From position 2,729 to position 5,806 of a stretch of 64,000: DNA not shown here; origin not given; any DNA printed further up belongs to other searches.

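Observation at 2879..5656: Single polypeptide fusing an NHL six-blade-type propeller to an octahaem cytochrome, with a second stand-alone NHL lipoprotein 1.7 kb downstream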

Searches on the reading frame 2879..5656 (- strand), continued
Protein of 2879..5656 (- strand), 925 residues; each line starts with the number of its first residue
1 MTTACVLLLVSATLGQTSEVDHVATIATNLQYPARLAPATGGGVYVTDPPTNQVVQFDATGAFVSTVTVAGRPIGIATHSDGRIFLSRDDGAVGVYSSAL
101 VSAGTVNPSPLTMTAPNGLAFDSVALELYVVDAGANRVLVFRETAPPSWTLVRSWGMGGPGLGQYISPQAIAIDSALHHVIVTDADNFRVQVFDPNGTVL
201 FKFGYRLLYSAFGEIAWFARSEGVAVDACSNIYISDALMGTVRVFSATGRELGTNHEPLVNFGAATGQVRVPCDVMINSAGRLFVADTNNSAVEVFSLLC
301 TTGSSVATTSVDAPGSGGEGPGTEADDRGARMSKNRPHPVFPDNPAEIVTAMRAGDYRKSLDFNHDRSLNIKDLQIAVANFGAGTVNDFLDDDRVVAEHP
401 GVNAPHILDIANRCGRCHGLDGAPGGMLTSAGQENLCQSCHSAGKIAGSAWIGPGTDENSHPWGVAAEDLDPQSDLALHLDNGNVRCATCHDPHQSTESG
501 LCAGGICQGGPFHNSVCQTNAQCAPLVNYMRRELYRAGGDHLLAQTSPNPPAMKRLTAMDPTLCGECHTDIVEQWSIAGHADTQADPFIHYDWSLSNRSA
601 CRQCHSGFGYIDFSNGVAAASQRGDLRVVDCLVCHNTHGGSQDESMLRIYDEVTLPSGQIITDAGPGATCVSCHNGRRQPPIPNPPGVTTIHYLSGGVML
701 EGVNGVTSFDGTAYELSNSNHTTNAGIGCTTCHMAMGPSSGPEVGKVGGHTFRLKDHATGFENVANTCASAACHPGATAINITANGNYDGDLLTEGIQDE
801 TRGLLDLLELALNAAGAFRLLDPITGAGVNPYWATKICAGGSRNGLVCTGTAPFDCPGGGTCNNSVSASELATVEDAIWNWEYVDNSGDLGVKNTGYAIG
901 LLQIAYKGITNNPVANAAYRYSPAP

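Call 5: find_homologous_proteins(query=window:2879-5656:-, max_evalue=0.00001)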
Query window:2879-5656:- (925 aa): 176 proteins with E <= 0.00001 among 8000 candidates; the best 120 are listed.
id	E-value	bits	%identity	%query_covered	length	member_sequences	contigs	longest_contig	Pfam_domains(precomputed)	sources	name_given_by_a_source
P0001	0.0e+0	2154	100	100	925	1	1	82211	PF09699.16,PF01436.28,PF14522.12,PF22113.2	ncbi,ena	ncbi:MAG: NHL repeat-containing protein [Planctomycetota bacterium]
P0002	0.0e+0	1292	61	99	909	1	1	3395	PF09699.16,PF14537.12,PF01436.28,PF14522.12,PF22113.2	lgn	-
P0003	0.0e+0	1287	71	83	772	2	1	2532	PF09699.16,PF01436.28,PF14522.12,PF22113.2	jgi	jgi:predicted CXXCH cytochrome family protein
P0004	0.0e+0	1273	61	99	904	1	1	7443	PF09699.16,PF01436.28,PF14522.12,PF08450.19,PF22113.2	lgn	-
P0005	0.0e+0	1218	53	64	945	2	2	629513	PF09699.16,PF01436.28,PF14522.12,PF08450.19,PF22113.2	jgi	jgi:predicted CXXCH cytochrome family protein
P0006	0.0e+0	1192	56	65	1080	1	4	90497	PF09699.16,PF01436.28,PF14522.12,PF08450.19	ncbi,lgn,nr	ncbi:MAG: hypothetical protein HY287_18025 [Planctomycetes bacterium]|nr:hypothetical protein [Planc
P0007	0.0e+0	1185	60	97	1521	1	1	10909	PF09699.16,PF14537.12,PF01436.28,PF14522.12,PF22113.2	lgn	-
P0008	0.0e+0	1177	56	65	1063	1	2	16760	PF09699.16,PF01436.28,PF14522.12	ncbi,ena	-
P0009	0.0e+0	1156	57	64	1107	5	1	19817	PF09699.16,PF01436.28,PF14522.12,PF08450.19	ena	-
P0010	0.0e+0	1151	56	65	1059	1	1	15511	PF09699.16,PF01436.28,PF14522.12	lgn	-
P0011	0.0e+0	1149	54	64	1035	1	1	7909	PF09699.16,PF01436.28,PF14522.12,PF08450.19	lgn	-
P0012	0.0e+0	1134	50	67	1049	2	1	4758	PF09699.16,PF01436.28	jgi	-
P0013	0.0e+0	1117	52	64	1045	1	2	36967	PF09699.16,PF01436.28,PF14522.12,PF08450.19,PF22113.2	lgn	-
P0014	0.0e+0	1104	50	65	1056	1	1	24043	PF09699.16,PF01436.28,PF14522.12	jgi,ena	-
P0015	0.0e+0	1086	51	66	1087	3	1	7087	PF09699.16,PF01436.28,PF14522.12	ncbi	-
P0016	0.0e+0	1084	52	66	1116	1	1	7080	PF09699.16,PF01436.28,PF14522.12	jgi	jgi:predicted CXXCH cytochrome family protein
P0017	0.0e+0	1070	54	66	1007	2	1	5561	PF09699.16,PF01436.28,PF14522.12,PF08450.19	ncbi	-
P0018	0.0e+0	1053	55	36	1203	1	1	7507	PF09699.16,PF01436.28,PF14522.12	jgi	-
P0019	0.0e+0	1053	52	100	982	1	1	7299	PF09699.16,PF01436.28,PF14522.12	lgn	-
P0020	0.0e+0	1051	51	66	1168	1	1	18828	PF01436.28,PF14522.12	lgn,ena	-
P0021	0.0e+0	1042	52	100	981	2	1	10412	PF09699.16,PF01436.28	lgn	-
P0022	0.0e+0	1042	52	65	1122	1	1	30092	PF09699.16,PF01436.28,PF14522.12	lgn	-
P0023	0.0e+0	1037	54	100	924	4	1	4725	PF09699.16,PF01436.28,PF14522.12,PF08450.19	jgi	-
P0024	0.0e+0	1025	52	99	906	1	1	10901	PF09699.16,PF14537.12,PF01436.28,PF14522.12,PF08450.19,PF22113.2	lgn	-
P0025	0.0e+0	1019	52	100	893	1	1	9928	PF09699.16,PF14537.12,PF01436.28,PF14522.12,PF22113.2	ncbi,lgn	-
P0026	0.0e+0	1013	52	100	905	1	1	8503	PF09699.16,PF01436.28,PF14522.12,PF22113.2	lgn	-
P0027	2.3e-298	1011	48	66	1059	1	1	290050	PF01436.28,PF08450.19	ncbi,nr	ncbi:MAG: SMP-30/gluconolactonase/LRE family protein [Planctomycetes bacterium]|nr:SMP-30/gluconolac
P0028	3.9e-298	1010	53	99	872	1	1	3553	PF09699.16,PF14537.12,PF01436.28,PF14522.12,PF22113.2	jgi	-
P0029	3.4e-296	1003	48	66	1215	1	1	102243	PF09699.16,PF01436.28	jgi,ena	-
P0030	2.1e-290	984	49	65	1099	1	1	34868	PF01436.28,PF14522.12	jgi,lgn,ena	-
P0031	6.7e-287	973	52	97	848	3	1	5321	PF09699.16,PF14537.12,PF01436.28,PF14522.12,PF22113.2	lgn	-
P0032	1.3e-286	972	51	99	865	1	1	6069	PF09699.16,PF01436.28,PF14522.12,PF22113.2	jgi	jgi:predicted CXXCH cytochrome family protein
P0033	1.7e-282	958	49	64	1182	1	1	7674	PF01436.28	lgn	-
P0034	2.2e-278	944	50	99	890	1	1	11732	PF09699.16,PF01436.28,PF14522.12,PF22113.2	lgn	-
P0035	2.5e-275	934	49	65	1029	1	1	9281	PF01436.28,PF14522.12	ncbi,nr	ncbi:MAG: hypothetical protein Q7R41_15975 [Phycisphaerales bacterium]|nr:hypothetical protein [Phyc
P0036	4.5e-270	917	48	100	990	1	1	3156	PF09699.16,PF20067.6,PF01436.28,PF14522.12,PF08450.19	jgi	jgi:predicted CXXCH cytochrome family protein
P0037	2.5e-263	895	50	98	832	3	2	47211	PF09699.16,PF01436.28,PF14522.12,PF22113.2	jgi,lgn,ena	jgi:predicted CXXCH cytochrome family protein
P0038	6.0e-259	880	47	99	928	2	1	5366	PF09699.16,PF14537.12,PF01436.28,PF14522.12,PF22113.2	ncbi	-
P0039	2.4e-245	835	47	100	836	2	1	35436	PF09699.16,PF14537.12,PF01436.28,PF14522.12,PF08450.19,PF22113.2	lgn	-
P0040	2.5e-241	822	47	98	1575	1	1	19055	PF09699.16,PF14537.12,PF02085.22,PF01436.28,PF14522.12,PF22113.2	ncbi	-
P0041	1.3e-240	819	46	100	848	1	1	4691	PF09699.16,PF01436.28,PF14522.12,PF08450.19,PF22113.2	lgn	-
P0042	8.8e-238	810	47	90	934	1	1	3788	PF09699.16,PF14537.12,PF01436.28,PF14522.12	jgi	jgi:predicted CXXCH cytochrome family protein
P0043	1.0e-237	810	46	100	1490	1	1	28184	PF09699.16,PF14537.12,PF01436.28,PF14522.12,PF08450.19,PF22113.2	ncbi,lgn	-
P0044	2.9e-236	805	45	100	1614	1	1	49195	PF09699.16,PF14537.12,PF01436.28,PF14522.12,PF22113.2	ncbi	-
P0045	3.4e-236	805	46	99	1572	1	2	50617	PF14537.12,PF02085.22,PF01436.28,PF14522.12,PF08450.19,PF22113.2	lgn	-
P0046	6.7e-233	794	47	100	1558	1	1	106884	PF09699.16,PF14537.12,PF02085.22,PF01436.28,PF14522.12,PF08450.19,PF22113.2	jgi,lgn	-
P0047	2.7e-232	792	47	99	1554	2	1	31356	PF09699.16,PF14537.12,PF01436.28,PF14522.12,PF22113.2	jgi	jgi:OmcA/MtrC family decaheme c-type cytochrome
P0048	9.2e-232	790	47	100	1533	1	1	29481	PF09699.16,PF14537.12,PF01436.28,PF14522.12,PF08450.19,PF22113.2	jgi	-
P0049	8.6e-231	787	47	100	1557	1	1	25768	PF09699.16,PF14537.12,PF01436.28,PF14522.12,PF22113.2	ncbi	ncbi:MAG: hypothetical protein V2A79_02075 [Planctomycetota bacterium]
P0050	5.4e-230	784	45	100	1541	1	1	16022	PF09699.16,PF14537.12,PF02085.22,PF01436.28,PF14522.12,PF08450.19,PF22113.2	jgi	jgi:predicted CXXCH cytochrome family protein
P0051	7.6e-230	784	46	99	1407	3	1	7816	PF09699.16,PF14537.12,PF01436.28,PF14522.12,PF08450.19,PF22113.2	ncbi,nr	ncbi:MAG TPA: cytochrome c3 family protein, partial [Phycisphaerae bacterium]|nr:cytochrome c3 famil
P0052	1.2e-223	763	45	100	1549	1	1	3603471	PF09699.16,PF14537.12,PF02085.22,PF01436.28,PF14522.12,PF22113.2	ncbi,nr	ncbi:MAG: hypothetical protein JSU68_02925 [Phycisphaerales bacterium]|nr:MAG: hypothetical protein 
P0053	1.5e-223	763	45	100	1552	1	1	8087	PF09699.16,PF14537.12,PF17170.11,PF02085.22,PF01436.28,PF14522.12,PF08450.19,PF22113.2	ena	-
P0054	7.6e-223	761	44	100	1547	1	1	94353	PF09699.16,PF14537.12,PF02085.22,PF01436.28,PF14522.12,PF08450.19,PF22113.2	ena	-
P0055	1.4e-221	756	45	99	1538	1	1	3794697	PF09699.16,PF14537.12,PF17170.11,PF02085.22,PF01436.28,PF14522.12,PF08450.19,PF22113.2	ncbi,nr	ncbi:MAG: SMP-30/gluconolactonase/LRE family protein [Phycisphaerales bacterium]|nr:MAG: SMP-30/gluc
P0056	3.7e-221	755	45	100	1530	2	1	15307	PF09699.16,PF14537.12,PF01436.28,PF14522.12,PF08450.19,PF22113.2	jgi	-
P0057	2.9e-220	752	45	100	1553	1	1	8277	PF09699.16,PF14537.12,PF01436.28,PF14522.12,PF22113.2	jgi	jgi:predicted CXXCH cytochrome family protein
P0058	9.4e-220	750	45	96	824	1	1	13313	PF09699.16,PF14537.12,PF01436.28,PF14522.12,PF22113.2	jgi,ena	-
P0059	1.3e-216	740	44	99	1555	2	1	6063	PF09699.16,PF14537.12,PF02085.22,PF01436.28,PF14522.12,PF22113.2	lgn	-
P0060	7.6e-211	721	44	100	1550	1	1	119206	PF09699.16,PF14537.12,PF01436.28,PF14522.12,PF08450.19,PF22113.2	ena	-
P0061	1.1e-210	720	44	100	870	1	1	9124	PF09699.16,PF01436.28,PF14522.12,PF08450.19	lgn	-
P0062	2.5e-210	719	45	56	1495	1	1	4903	PF09699.16,PF14537.12,PF02085.22,PF01436.28,PF14522.12,PF08450.19,PF22113.2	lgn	-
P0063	2.9e-210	719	44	98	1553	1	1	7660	PF09699.16,PF14537.12,PF02085.22,PF01436.28,PF14522.12,PF22113.2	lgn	-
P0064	2.5e-206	706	43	100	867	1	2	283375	PF09699.16,PF01436.28,PF14522.12,PF08450.19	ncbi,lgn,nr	ncbi:MAG: SMP-30/gluconolactonase/LRE family protein [Phycisphaerae bacterium]|nr:SMP-30/gluconolact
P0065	2.9e-204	699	43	100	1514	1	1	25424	PF09699.16,PF14537.12,PF01436.28,PF14522.12,PF22113.2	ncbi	-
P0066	1.4e-203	697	42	98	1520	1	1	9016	PF09699.16,PF14537.12,PF02085.22,PF01436.28,PF14522.12,PF08450.19,PF22113.2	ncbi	-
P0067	7.8e-203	694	43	100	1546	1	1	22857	PF09699.16,PF14537.12,PF01436.28,PF14522.12,PF08450.19,PF22113.2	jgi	-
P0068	5.0e-198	679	36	100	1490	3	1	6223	PF09699.16,PF14537.12,PF02085.22,PF01436.28,PF14522.12,PF08450.19,PF22113.2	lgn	-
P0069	5.2e-197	675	43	98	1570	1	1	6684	PF09699.16,PF14537.12,PF01436.28,PF14522.12,PF08450.19,PF22113.2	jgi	jgi:predicted CXXCH cytochrome family protein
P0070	1.0e-193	664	48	76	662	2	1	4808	PF09699.16,PF02085.22,PF01436.28,PF14522.12,PF08450.19,PF22113.2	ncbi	-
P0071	2.0e-191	657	42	100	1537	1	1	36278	PF09699.16,PF14537.12,PF17170.11,PF02085.22,PF01436.28,PF14522.12,PF22113.2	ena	-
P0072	3.9e-178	613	46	71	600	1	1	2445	PF09699.16,PF14537.12,PF01436.28,PF14522.12,PF08450.19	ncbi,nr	ncbi:MAG: SMP-30/gluconolactonase/LRE family protein, partial [Planctomycetes bacterium]|nr:SMP-30/g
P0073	1.2e-151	525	43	68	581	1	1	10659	PF09699.16,PF14537.12,PF01436.28,PF14522.12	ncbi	ncbi:MAG: cytochrome c3 family protein, partial [Phycisphaerae bacterium]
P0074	5.5e-147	510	46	61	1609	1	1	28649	PF09699.16,PF14537.12,PF13435.12,PF01436.28,PF14522.12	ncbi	-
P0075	7.3e-140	486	47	52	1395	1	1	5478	PF09699.16,PF14537.12,PF13435.12,PF01436.28,PF14522.12,PF22113.2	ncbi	-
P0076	1.2e-132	462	46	53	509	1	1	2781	PF01436.28,PF08450.19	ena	-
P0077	1.2e-129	452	47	54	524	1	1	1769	PF09699.16,PF01436.28,PF08450.19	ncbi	-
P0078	4.6e-127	444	45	53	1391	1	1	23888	PF09699.16,PF14537.12,PF13435.12,PF01436.28,PF14522.12,PF08450.19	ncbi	-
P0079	1.4e-124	435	44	54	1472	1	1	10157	PF09699.16,PF14537.12,PF13435.12,PF01436.28,PF14522.12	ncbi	-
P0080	3.7e-122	427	46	54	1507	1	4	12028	PF09699.16,PF14537.12,PF13435.12,PF01436.28,PF14522.12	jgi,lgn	-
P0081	1.0e-115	406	42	54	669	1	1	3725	PF09699.16,PF14537.12,PF01436.28,PF14522.12,PF08450.19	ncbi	-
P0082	1.2e-115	406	45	52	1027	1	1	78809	PF09699.16,PF14537.12,PF13435.12,PF01436.28,PF14522.12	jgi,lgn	-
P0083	2.9e-114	401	45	54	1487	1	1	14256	PF09699.16,PF14537.12,PF13435.12,PF01436.28,PF14522.12,PF22113.2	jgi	-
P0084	2.9e-67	246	37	54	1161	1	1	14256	PF09699.16,PF14537.12,PF17170.11,PF01436.28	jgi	-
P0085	5.9e-62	228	34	53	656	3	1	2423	PF09699.16,PF17170.11,PF01436.28,PF08450.19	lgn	-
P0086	5.7e-51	192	37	32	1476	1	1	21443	PF09699.16,PF01436.28,PF14522.12,PF22113.2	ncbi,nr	ncbi:MAG: hypothetical protein JXQ75_21885 [Phycisphaerae bacterium]|nr:hypothetical protein [Phycis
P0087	1.5e-50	190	33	52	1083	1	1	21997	PF09699.16,PF14537.12,PF17170.11,PF01436.28,PF25021.2,PF14522.12,PF08450.19,PF22113.2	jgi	-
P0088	7.3e-49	185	31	51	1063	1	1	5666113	PF09699.16,PF14537.12,PF17170.11,PF01436.28,PF14522.12,PF08450.19,PF22113.2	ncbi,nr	ncbi:MAG: 6-bladed beta-propeller [Phycisphaerales bacterium]|nr:MAG: 6-bladed beta-propeller [Phyci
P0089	7.9e-48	181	31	52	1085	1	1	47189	PF09699.16,PF14537.12,PF17170.11,PF01436.28,PF14522.12,PF08450.19,PF22113.2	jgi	-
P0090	1.1e-47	181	38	31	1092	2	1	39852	PF09699.16,PF17170.11,PF01436.28,PF08450.19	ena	-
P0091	3.3e-47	179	31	53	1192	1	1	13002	PF09699.16,PF14537.12,PF17170.11,PF01436.28,PF14522.12,PF22113.2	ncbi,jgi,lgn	-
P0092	5.7e-47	179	28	28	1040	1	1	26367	PF14347.12,PF16820.12,PF00801.27,PF18981.7,PF17170.11,PF02393.22,PF24507.2,PF01436.28,PF08450.19,PF18911.7,PF13449.13,PF22701.4,PF25021.2,PF06739.18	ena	-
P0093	7.6e-46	175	27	31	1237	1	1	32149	PF06977.18,PF17170.11,PF01731.27,PF24684.2,PF01436.28,PF22544.3,PF08450.19,PF22073.3,PF15780.12,PF01650.24,PF13449.13,PF22701.4,PF18998.7,PF25021.2,PF06739.18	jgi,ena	-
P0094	2.8e-42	163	24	31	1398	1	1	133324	PF07494.18,PF06977.18,PF17170.11,PF00847.27,PF24684.2,PF01436.28,PF24303.1,PF08450.19,PF13449.13,PF22701.4,PF25021.2,PF06739.18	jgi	jgi:DNA-binding beta-propeller fold protein YncE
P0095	7.6e-37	145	29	29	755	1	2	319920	PF17170.11,PF13449.13,PF02393.22,PF24684.2,PF01436.28,PF25021.2,PF06739.18,PF08450.19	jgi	jgi:tripartite motif-containing protein 71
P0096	3.1e-35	140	31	33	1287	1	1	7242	PF07494.18,PF06977.18,PF17170.11,PF23500.2,PF24684.2,PF01436.28,PF24303.1,PF08450.19,PF05593.20,PF13449.13,PF20067.6,PF25021.2,PF06739.18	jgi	jgi:YD repeat-containing protein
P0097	3.0e-34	137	29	30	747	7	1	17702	PF10282.16,PF17170.11,PF13449.13,PF02393.22,PF01436.28,PF25021.2,PF06739.18,PF08450.19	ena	-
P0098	1.8e-33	134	29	30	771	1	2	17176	PF17170.11,PF01731.27,PF13449.13,PF20067.6,PF02393.22,PF24684.2,PF01436.28,PF25021.2,PF06739.18,PF08450.19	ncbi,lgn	ncbi:MAG: 6-bladed beta-propeller [Solirubrobacteraceae bacterium]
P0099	6.5e-33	132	30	31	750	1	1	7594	PF17170.11,PF13449.13,PF20067.6,PF24684.2,PF01436.28,PF25021.2,PF06739.18,PF08450.19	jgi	jgi:DNA-binding beta-propeller fold protein YncE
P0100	7.1e-33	132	27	29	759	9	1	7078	PF17170.11,PF13449.13,PF24684.2,PF01436.28,PF25021.2,PF06739.18,PF08450.19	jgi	jgi:tripartite motif-containing protein 71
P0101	9.6e-32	128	28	31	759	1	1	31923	PF17170.11,PF13449.13,PF02393.22,PF24684.2,PF01436.28,PF25021.2,PF06739.18,PF08450.19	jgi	jgi:tripartite motif-containing protein 71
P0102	1.4e-31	128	26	31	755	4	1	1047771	PF10282.16,PF17170.11,PF13449.13,PF20067.6,PF02393.22,PF24684.2,PF01436.28,PF25021.2,PF06739.18,PF08450.19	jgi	jgi:tripartite motif-containing protein 71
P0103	1.1e-30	125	29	31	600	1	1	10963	PF17170.11,PF01731.27,PF01436.28,PF08450.19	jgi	jgi:DNA-binding beta-propeller fold protein YncE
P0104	3.4e-30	123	25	28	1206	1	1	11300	PF10282.16,PF17170.11,PF00058.24,PF01731.27,PF13449.13,PF22807.3,PF24684.2,PF01436.28,PF25021.2,PF06739.18,PF08450.19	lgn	-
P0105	5.0e-30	123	29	30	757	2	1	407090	PF17170.11,PF13449.13,PF22807.3,PF24684.2,PF01436.28,PF25021.2,PF06739.18,PF08450.19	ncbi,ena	-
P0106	8.7e-30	122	28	30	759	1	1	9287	PF17170.11,PF13449.13,PF02393.22,PF01436.28,PF25021.2,PF06739.18,PF08450.19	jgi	jgi:tripartite motif-containing protein 71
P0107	9.9e-30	122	30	31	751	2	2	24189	PF17170.11,PF13449.13,PF02393.22,PF24684.2,PF01436.28,PF25021.2,PF06739.18,PF08450.19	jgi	jgi:DNA-binding beta-propeller fold protein YncE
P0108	2.6e-29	120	26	29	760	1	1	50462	PF17170.11,PF13449.13,PF02393.22,PF24684.2,PF01436.28,PF25021.2,PF06739.18,PF08450.19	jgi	jgi:tripartite motif-containing protein 71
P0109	5.8e-29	119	28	34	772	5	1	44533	PF05787.20,PF17170.11,PF13449.13,PF02393.22,PF24684.2,PF01436.28,PF25021.2,PF06739.18,PF08450.19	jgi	jgi:tripartite motif-containing protein 71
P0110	9.7e-29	118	28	29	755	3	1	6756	PF10282.16,PF17170.11,PF13449.13,PF02393.22,PF24684.2,PF01436.28,PF25021.2,PF06739.18,PF08450.19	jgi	jgi:tripartite motif-containing protein 71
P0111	1.7e-28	117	28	23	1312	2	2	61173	PF10282.16,PF17170.11,PF23500.2,PF13449.13,PF24684.2,PF01436.28,PF25021.2,PF08450.19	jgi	jgi:DNA-binding beta-propeller fold protein YncE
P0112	2.2e-28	117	29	31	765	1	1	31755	PF17170.11,PF13449.13,PF24684.2,PF01436.28,PF25021.2,PF06739.18,PF08450.19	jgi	jgi:DNA-binding beta-propeller fold protein YncE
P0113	6.6e-28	116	31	29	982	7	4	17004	PF06977.18,PF17170.11,PF13750.13,PF13449.13,PF20067.6,PF24684.2,PF01436.28,PF25021.2,PF06739.18,PF08450.19,PF19077.7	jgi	jgi:tripartite motif-containing protein 71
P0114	1.3e-24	105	28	29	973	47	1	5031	PF17170.11,PF13449.13,PF24684.2,PF01436.28,PF25021.2,PF06739.18,PF08450.19,PF19077.7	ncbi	-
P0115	1.5e-24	104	27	29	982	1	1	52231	PF06977.18,PF17170.11,PF01650.24,PF13449.13,PF20067.6,PF24684.2,PF01436.28,PF25021.2,PF06739.18,PF08450.19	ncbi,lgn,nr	ncbi:MAG: hypothetical protein K9N21_17510 [Deltaproteobacteria bacterium]|nr:hypothetical protein [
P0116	2.9e-24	103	29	20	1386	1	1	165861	PF07494.18,PF17170.11,PF01731.27,PF20067.6,PF02393.22,PF00395.26,PF01436.28,PF25021.2,PF06739.18,PF00041.28,PF08450.19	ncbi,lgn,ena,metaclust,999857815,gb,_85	metaclust:\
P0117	4.3e-24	103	27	23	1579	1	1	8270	PF01436.28,PF25021.2,PF01471.24,PF08450.19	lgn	-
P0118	1.8e-23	101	28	25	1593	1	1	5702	PF25059.2,PF07494.18,PF06977.18,PF23376.2,PF02393.22,PF24684.2,PF01436.28,PF08450.19,PF16656.12,PF13449.13,PF20067.6,PF25021.2,PF06739.18,PF00041.28,PF10179.16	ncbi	ncbi:MAG TPA: fibronectin type III domain-containing protein [Acidimicrobiia bacterium]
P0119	1.3e-22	98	26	31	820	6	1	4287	PF06977.18,PF17170.11,PF13449.13,PF24684.2,PF01436.28,PF25021.2,PF06739.18,PF08450.19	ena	-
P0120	3.2e-22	97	26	32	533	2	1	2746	PF17170.11,PF01731.27,PF13449.13,PF20067.6,PF22807.3,PF02393.22,PF24684.2,PF01436.28,PF25021.2,PF06739.18,PF08450.19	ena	-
